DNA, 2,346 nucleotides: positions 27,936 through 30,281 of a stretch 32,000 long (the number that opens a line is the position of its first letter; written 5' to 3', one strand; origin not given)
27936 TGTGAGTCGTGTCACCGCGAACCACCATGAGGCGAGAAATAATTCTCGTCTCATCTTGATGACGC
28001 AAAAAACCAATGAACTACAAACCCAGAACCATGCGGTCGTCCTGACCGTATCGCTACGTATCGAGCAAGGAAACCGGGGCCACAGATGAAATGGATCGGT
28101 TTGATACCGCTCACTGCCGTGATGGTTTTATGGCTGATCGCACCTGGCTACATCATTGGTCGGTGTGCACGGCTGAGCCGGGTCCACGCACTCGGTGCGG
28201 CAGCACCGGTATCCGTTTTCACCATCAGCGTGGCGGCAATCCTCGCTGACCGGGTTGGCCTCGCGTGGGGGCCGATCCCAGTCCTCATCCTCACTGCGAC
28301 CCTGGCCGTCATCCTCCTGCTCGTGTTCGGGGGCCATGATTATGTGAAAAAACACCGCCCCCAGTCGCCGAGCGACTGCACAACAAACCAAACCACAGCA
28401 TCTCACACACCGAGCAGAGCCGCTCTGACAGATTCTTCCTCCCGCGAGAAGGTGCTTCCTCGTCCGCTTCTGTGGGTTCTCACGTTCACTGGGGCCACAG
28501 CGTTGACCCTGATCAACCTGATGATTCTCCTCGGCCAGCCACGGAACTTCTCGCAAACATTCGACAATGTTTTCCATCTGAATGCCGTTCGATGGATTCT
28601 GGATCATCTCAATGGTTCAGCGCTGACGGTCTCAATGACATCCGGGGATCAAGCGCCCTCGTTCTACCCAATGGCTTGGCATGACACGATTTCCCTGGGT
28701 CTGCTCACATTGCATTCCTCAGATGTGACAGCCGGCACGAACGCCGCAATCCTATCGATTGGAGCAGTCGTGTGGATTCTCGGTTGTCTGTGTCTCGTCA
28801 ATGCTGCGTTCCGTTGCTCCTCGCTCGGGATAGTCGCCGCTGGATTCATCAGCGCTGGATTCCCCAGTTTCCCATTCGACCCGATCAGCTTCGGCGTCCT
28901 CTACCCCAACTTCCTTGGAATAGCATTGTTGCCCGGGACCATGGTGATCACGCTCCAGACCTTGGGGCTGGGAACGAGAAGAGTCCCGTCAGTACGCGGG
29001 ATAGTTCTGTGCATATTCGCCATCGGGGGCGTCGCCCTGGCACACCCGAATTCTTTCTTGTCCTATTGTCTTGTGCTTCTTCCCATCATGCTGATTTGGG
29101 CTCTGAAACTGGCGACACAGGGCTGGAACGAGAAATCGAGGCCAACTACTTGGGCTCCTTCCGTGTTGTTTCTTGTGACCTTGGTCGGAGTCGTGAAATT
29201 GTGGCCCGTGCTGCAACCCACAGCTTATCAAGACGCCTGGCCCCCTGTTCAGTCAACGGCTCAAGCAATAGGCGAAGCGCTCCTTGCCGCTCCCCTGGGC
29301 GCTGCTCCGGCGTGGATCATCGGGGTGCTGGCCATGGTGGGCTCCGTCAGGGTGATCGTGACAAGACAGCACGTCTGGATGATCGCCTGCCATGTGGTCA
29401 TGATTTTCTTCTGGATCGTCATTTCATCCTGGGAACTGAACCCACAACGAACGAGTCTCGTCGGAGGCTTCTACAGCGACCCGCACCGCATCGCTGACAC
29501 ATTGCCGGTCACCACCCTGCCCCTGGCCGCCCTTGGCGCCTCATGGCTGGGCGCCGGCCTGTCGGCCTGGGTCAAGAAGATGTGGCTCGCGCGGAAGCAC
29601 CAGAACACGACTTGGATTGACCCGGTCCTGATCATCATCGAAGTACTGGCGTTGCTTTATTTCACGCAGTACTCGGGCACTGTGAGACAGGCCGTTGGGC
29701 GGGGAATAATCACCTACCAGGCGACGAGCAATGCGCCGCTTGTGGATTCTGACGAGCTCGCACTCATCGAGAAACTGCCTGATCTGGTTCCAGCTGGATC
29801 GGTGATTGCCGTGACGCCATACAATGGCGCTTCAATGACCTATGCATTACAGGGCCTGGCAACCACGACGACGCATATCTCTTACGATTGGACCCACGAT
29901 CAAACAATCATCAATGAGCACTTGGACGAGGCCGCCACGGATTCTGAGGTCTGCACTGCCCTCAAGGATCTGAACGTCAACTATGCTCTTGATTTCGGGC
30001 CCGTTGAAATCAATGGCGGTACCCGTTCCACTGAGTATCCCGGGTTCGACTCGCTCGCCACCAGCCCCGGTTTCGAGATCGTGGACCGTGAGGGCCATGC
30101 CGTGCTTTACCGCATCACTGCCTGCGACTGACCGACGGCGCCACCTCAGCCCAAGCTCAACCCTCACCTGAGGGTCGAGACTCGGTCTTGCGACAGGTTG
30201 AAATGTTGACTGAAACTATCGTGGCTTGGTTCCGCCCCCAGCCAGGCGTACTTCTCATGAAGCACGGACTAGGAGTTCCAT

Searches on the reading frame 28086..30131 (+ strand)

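Call 87: search_protein_families(library=pfam, proteins=[window:28086-30131:+], max_evalue=0.00001)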
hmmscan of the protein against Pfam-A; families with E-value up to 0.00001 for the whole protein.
window:28086-30131:+ (681 aa): 1 family
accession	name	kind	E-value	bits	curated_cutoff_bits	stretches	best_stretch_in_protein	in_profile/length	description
PF20176.3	DUF6541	-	4.4e-162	541.1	29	1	14-679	1-646/646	Family of unknown function (DUF6541)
